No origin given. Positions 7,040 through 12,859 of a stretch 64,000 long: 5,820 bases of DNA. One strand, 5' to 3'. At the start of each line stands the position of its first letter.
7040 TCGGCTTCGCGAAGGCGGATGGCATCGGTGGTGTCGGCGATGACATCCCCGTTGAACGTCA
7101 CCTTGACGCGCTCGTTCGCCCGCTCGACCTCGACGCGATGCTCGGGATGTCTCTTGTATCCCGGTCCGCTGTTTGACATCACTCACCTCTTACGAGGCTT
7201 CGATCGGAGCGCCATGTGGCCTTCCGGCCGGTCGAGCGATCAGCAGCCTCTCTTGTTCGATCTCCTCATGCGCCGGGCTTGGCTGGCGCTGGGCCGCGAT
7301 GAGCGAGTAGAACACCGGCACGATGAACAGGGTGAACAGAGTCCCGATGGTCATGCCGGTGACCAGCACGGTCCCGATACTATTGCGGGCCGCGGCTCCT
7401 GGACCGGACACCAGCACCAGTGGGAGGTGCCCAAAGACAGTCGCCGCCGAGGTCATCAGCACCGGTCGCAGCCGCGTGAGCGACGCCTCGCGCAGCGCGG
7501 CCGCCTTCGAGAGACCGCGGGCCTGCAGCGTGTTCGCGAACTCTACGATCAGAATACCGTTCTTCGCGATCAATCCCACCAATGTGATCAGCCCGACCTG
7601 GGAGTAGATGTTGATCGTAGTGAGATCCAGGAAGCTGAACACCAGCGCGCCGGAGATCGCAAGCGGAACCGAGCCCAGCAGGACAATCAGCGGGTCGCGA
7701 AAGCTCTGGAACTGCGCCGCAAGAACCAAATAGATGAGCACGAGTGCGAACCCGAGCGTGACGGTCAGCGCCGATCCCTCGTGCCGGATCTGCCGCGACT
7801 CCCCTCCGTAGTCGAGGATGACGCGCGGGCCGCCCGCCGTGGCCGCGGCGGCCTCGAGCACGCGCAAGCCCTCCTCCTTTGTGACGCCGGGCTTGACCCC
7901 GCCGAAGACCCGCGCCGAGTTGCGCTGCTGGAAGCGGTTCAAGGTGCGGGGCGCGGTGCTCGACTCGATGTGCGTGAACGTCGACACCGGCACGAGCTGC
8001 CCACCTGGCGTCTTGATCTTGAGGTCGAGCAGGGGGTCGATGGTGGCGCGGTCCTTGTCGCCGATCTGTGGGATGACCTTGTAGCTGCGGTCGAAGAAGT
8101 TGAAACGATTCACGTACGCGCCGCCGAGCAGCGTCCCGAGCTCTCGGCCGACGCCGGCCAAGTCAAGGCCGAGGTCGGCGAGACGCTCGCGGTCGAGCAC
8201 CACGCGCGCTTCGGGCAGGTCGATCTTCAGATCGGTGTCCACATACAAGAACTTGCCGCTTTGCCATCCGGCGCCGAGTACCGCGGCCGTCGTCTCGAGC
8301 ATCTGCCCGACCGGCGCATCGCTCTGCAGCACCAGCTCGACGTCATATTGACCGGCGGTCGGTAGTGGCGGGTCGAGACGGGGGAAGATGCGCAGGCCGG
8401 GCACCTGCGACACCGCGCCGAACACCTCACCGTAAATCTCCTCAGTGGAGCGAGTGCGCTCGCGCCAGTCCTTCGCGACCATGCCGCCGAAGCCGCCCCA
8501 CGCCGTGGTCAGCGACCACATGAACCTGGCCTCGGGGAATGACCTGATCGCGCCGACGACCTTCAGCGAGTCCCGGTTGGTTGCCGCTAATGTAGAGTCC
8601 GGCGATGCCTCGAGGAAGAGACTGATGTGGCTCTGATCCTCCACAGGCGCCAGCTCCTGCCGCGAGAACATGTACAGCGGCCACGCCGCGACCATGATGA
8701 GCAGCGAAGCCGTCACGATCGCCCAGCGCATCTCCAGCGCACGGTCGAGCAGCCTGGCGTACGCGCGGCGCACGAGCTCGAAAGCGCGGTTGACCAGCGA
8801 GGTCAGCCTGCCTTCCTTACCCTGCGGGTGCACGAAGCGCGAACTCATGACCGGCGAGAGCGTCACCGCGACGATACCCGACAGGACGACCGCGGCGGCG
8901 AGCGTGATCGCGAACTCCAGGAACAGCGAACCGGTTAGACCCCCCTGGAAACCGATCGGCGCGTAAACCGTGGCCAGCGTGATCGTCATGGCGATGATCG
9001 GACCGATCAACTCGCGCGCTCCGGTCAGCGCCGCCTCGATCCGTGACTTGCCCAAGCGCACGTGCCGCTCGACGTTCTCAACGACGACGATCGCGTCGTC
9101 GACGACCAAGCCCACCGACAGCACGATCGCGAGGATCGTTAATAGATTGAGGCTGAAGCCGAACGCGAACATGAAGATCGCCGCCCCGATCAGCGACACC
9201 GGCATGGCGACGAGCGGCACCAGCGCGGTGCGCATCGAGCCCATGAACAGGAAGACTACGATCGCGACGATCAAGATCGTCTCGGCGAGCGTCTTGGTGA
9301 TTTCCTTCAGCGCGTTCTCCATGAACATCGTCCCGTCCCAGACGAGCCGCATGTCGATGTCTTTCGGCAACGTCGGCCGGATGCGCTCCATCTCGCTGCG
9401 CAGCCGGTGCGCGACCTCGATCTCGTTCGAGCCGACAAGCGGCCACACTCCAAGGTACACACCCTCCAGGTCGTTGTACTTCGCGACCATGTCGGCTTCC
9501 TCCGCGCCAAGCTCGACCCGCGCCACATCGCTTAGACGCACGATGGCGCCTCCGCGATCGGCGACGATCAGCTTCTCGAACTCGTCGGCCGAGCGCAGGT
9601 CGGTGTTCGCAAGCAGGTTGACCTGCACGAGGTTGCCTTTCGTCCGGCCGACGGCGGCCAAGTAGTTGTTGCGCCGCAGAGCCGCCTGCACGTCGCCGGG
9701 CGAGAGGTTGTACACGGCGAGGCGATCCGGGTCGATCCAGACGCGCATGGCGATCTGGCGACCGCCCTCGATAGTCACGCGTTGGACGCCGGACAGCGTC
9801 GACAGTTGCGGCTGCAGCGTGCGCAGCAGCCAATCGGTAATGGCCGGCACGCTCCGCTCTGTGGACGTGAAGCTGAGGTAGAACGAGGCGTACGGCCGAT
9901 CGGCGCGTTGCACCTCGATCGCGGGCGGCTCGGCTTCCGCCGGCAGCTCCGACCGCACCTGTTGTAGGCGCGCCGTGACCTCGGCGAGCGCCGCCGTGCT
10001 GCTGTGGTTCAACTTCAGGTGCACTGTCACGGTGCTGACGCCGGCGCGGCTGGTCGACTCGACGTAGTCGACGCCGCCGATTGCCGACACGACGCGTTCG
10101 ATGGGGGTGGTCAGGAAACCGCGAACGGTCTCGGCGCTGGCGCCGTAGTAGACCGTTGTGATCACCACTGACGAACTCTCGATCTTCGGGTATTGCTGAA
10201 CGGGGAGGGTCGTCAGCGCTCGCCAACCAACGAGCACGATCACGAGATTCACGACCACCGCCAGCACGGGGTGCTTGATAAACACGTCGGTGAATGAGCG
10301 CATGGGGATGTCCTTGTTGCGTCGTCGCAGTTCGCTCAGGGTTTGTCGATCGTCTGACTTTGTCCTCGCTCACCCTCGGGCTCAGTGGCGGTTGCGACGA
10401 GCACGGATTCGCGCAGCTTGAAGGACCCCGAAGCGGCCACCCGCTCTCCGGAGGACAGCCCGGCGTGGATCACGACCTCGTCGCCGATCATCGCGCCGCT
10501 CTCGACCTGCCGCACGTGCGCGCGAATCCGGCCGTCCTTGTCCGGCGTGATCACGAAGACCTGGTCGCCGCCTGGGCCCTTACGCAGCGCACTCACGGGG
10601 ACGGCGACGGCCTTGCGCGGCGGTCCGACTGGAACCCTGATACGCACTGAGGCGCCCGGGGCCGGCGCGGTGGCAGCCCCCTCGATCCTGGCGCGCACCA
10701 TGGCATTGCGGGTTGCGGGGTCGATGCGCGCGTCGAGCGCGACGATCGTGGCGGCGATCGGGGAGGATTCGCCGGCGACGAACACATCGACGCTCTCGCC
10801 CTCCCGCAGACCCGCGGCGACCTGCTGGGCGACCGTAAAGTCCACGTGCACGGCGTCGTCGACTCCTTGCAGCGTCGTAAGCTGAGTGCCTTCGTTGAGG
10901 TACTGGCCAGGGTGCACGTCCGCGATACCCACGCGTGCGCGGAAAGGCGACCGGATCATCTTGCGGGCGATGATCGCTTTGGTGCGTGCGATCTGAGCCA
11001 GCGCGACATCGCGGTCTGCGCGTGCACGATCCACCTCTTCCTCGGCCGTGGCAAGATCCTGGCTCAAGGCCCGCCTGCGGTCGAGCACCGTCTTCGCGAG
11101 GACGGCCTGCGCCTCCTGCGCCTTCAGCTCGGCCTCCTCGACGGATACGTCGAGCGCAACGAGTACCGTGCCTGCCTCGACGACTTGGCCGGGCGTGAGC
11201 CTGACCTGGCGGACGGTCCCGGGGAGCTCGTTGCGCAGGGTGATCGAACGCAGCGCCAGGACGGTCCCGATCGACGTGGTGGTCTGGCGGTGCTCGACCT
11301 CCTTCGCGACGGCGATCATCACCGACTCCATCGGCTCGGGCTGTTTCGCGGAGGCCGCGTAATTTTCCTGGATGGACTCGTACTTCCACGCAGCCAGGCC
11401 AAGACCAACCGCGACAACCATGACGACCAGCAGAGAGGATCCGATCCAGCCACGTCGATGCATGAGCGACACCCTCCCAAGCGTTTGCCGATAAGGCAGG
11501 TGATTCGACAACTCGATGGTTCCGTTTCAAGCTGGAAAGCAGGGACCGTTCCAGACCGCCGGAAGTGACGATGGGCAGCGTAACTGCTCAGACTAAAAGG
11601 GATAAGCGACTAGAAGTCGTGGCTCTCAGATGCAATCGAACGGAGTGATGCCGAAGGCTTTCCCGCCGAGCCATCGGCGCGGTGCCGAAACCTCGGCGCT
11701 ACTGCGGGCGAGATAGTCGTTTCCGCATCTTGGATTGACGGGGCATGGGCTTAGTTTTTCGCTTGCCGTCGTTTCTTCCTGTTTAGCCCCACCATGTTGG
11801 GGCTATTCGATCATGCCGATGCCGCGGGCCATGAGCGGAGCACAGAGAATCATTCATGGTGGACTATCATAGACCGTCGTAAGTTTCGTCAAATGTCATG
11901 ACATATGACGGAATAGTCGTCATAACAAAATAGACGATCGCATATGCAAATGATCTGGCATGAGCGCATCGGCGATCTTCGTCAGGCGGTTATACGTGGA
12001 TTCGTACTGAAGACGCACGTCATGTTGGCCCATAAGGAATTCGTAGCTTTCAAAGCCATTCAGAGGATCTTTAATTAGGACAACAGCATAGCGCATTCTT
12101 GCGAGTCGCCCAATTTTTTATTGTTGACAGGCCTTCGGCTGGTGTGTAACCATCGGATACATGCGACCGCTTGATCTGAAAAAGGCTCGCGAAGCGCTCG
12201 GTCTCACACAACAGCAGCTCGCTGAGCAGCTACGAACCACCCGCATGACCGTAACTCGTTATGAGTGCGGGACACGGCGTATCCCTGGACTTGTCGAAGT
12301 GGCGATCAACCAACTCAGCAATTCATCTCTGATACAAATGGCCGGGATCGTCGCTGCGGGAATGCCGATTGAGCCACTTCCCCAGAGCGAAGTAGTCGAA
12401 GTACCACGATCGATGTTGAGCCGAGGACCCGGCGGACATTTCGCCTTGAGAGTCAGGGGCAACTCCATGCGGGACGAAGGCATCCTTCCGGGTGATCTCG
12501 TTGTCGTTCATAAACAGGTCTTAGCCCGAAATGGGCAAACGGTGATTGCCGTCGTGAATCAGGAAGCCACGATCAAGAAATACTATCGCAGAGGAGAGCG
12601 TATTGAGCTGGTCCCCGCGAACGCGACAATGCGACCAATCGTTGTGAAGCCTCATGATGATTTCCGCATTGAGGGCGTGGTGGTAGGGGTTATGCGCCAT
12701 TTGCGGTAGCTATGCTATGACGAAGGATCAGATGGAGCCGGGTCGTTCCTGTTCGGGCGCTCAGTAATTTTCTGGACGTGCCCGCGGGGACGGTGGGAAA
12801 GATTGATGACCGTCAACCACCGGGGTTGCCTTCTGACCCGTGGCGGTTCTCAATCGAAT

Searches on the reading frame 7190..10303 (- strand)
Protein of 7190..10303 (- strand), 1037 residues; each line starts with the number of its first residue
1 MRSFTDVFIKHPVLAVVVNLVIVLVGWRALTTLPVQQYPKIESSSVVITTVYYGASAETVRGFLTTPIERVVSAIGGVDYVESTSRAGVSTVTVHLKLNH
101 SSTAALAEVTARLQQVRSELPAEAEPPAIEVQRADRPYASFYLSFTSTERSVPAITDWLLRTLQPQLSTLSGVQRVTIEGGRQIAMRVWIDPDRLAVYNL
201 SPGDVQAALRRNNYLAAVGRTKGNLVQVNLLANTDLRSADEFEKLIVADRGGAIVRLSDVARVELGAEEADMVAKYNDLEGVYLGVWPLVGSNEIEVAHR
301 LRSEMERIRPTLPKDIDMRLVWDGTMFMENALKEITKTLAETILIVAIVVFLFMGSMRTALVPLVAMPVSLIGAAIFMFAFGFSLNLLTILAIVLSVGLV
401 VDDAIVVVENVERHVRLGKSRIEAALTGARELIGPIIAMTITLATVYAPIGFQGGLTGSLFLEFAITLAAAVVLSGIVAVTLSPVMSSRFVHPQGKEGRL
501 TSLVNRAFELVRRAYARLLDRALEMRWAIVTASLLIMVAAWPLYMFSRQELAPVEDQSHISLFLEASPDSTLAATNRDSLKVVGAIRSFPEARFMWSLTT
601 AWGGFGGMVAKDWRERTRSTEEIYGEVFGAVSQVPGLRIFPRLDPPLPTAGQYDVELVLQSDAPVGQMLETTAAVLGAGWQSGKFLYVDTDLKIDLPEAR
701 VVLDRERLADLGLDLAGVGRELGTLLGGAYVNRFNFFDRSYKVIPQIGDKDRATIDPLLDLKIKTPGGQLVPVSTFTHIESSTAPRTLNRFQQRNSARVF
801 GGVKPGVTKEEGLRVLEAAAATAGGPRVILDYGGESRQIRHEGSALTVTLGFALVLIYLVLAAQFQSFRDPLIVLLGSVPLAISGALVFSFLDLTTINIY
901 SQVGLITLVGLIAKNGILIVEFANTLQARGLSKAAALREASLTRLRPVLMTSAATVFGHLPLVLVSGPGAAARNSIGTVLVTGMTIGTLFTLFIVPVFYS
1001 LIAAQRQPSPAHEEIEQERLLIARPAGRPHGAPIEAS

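Call 14: search_protein_families(library=pfam, proteins=[window:7190-10303:-], max_evalue=0.01)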
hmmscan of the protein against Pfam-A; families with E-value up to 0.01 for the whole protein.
window:7190-10303:- (1037 aa): 1 family
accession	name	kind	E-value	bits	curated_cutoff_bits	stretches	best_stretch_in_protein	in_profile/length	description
PF00873.25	ACR_tran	-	7.9e-244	812.2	28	1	5-1002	2-1020/1021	AcrB/AcrD/AcrF family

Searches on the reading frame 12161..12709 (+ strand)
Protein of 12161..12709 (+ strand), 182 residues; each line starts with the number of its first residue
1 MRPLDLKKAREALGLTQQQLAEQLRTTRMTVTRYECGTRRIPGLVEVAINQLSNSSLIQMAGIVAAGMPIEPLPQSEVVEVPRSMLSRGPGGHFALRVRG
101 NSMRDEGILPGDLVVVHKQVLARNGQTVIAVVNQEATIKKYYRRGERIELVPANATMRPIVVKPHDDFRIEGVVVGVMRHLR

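Call 14: search_protein_families(library=pfam, proteins=[window:12161-12709:+], max_evalue=0.01)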
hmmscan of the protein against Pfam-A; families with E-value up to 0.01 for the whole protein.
window:12161-12709:+ (182 aa): 5 families
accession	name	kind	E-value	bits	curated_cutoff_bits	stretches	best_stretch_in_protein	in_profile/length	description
PF00717.28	Peptidase_S24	-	9.2e-29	100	23.3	1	62-175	4-116/116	Peptidase S24-like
PF01381.28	HTH_3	-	1.9e-08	34.6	23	1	6-42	1-36/55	Helix-turn-helix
PF13560.12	HTH_31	-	6.8e-07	29.9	27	1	6-43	6-43/64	Helix-turn-helix domain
PF12844.13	HTH_19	-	6.1e-06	26.5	30.2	1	6-47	4-44/64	Helix-turn-helix domain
PF13545.12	HTH_Crp_2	-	0.0018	18.7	27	1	11-33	19-41/70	Crp-like helix-turn-helix domain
